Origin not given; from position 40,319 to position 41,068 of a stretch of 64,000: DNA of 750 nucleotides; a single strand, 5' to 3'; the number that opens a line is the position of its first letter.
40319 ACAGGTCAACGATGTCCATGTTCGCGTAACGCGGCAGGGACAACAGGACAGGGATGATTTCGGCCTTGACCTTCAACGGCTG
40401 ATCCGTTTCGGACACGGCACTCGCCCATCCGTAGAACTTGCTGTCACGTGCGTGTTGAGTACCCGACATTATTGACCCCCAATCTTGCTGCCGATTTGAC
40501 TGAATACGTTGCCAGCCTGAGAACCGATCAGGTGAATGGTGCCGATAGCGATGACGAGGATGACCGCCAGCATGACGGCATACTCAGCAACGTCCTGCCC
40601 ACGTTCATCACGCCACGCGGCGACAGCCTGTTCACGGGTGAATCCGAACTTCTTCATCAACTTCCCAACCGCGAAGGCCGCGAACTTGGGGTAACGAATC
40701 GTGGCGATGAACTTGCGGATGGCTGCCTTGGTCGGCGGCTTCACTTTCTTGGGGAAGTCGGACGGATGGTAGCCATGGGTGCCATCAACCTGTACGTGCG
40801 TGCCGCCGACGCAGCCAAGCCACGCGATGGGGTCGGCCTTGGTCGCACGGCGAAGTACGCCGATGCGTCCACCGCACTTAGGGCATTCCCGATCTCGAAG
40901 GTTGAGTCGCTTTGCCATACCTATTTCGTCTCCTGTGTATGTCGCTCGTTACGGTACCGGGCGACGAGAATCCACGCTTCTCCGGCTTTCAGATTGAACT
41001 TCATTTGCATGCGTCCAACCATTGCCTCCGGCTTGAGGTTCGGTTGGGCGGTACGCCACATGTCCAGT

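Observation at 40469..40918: Phage protein ending in a bona fide Flp/Tad-type pilin module with an intact G/XXXXEY processing site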

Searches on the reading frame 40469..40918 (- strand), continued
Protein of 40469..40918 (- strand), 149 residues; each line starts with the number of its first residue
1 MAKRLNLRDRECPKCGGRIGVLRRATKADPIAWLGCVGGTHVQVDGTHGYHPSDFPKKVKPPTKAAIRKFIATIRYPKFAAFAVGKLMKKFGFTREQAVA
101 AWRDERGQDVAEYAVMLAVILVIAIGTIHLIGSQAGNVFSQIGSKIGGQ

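Call 65: fold_search(model_id=the predicted structure, library=pdb)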
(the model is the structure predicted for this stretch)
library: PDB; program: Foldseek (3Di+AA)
matches with E <= 10: 84; with E <= 0.001: 0
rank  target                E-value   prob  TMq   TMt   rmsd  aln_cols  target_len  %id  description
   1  1yww_MODEL_1_A        7.4e-01  0.66  0.23  0.48   4.7        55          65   22  NMR structure of P. aeruginosa protein PA4738: Northeast Structural Genomics Consortium target PaP2 (released 2005-03-29)
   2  1ryk_MODEL_1_A        2.0e+00  0.47  0.24  0.48   4.3        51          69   16  Solution NMR Structure Protein yjbJ from Escherichia coli. Northeast Structural Genomics Consortium Target ET9 (released 2004-02-24)
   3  9e9m                  2.6e+00  0.21  0.18  0.18  10.5        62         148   18  Ligand Free Putative Ancestral Protein Tyrosine Phosphatase ShufPTP - C93-Cyclic Sulfenamide - Intermediate p-loop Confo (released 2024-12-11)
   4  4ddq_B                2.9e+00  0.20  0.22  0.08   9.0        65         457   25  Structural plasticity of the Bacillus subtilis GyrA homodimer (released 2013-02-13)
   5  4d3p                  3.1e+00  0.47  0.18  0.18   1.0        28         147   25  crystal structure of point mutated DUSP19 (C150A) (released 2015-11-04)
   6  5z5a_A                3.1e+00  0.18  0.18  0.18   9.9        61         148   15  Crystal structure of Tk-PTP in the active form (released 2018-07-04)
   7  8s6p                  3.1e+00  0.09  0.15  0.11  10.9        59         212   24  Crystal structure of a computationally designed protein bound to a Ru-containing cofactor (released 2025-05-28)
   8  9gvf                  3.5e+00  0.10  0.13  0.10  10.9        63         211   21  Crystal structure of a computationally designed protein (released 2025-10-08)
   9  4d3q_B                3.8e+00  0.38  0.18  0.20   1.0        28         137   25  crystal structure of point mutated DUSP19 (R156A) (released 2015-11-04)
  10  5z5a_B                3.8e+00  0.18  0.18  0.18  10.0        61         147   16  Crystal structure of Tk-PTP in the active form (released 2018-07-04)
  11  9e9l                  3.8e+00  0.16  0.18  0.18  10.4        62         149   18  Vanadate-bound Putative Ancestral Protein Tyrosine Phosphatase ShufPTP - Intermediate p-loop Conformation (released 2024-12-11)
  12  6z1a_B                3.8e+00  0.16  0.23  0.06   8.6        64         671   28  Ternary complex of Staphylococcus aureus DNA gyrase with AMK12 and DNA (released 2020-11-11)
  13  3c24_B                4.0e+00  0.13  0.22  0.13  10.2        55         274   11  Crystal structure of a putative oxidoreductase (YP_511008.1) from Jannaschia sp. CCS1 at 1.62 A resolution (released 2008-02-05)
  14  2ly9_MODEL_1_A        4.0e+00  0.09  0.24  0.41   6.7        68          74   22  Solution NMR Structure of Homeobox 2 Domain from Human ZHX1 repressor, Northeast Structural Genomics Consortiu (released 2012-11-14)
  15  9f0y_C                4.3e+00  0.23  0.20  0.30   2.9        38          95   18  CryoEM structure of the F plasmid relaxosome with TraI in its TE mode, derived from the ss-27_+8ds+9_+143-R Locally-re (released 2025-06-04)
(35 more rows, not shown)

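Call 85: search_protein_families(library=padloc, proteins=[window:40469-40918:-], max_evalue=0.01)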
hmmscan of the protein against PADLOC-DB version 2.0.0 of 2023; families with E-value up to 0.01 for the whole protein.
window:40469-40918:- (149 aa): 0 families

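Call 88: fold_search(model_id=the predicted structure, library=viral)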
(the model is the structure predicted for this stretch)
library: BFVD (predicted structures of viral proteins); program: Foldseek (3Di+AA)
matches with E <= 10: 194; with E <= 0.001: 0
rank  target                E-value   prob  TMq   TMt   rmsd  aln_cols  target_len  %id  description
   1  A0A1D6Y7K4            1.8e-01  0.21  0.19  0.11  15.1        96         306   11  (no name in the UniProt tables at hand)
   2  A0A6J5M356            2.8e-01  0.63  0.23  0.27   7.6        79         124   22  Uncharacterized protein [uncultured Caudovirales phage]
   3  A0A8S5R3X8            5.4e-01  0.10  0.15  0.26  12.2        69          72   23  Restriction alleviation protein [Siphoviridae sp. ctcMb1]
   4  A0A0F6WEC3            7.0e-01  0.18  0.22  0.35  14.2        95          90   14  Uncharacterized protein [Mycobacterium phage Cambiare]
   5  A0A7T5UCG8            8.5e-01  0.51  0.26  0.34   4.7        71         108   14  (no name in the UniProt tables at hand)
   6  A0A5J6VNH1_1          9.0e-01  0.41  0.25  0.05   7.2        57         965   21  Uncharacterized protein [Megaviridae environmental sample]
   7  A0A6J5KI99            9.7e-01  0.11  0.17  0.31  14.4        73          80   25  Uncharacterized protein [uncultured Caudovirales phage]
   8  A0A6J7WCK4            1.2e+00  0.06  0.18  0.14  19.3       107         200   16  Uncharacterized protein [uncultured Caudovirales phage]
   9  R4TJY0                1.4e+00  0.66  0.25  0.72   1.5        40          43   18  Uncharacterized protein [Mycobacterium phage Astraea]
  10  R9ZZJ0                1.5e+00  0.23  0.19  0.43   7.6        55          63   14  Uncharacterized protein [Cellulophaga phage phi19:1]
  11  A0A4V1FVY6            1.5e+00  0.08  0.16  0.24  14.7        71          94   24  (no name in the UniProt tables at hand)
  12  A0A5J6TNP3            1.7e+00  0.35  0.21  0.49   4.7        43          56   19  Uncharacterized protein [Mycobacterium phage DyoEdafos]
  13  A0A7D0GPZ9            1.7e+00  0.13  0.27  0.34  19.2       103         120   12  (no name in the UniProt tables at hand)
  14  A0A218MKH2            1.7e+00  0.09  0.17  0.31  10.2        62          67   13  Uncharacterized protein [uncultured virus]
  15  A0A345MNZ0            1.7e+00  0.03  0.14  0.12  12.7       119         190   10  (no name in the UniProt tables at hand)
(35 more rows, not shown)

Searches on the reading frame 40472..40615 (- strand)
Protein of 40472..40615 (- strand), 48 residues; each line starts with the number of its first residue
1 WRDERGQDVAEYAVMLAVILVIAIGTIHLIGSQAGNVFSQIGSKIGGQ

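Call 40: search_dna_similar(query=window:40472-40615:-, collection=plasmids, mode=protein, max_evalue=0.01, max_rows=20)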
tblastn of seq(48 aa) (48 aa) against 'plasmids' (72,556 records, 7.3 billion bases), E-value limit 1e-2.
No match.
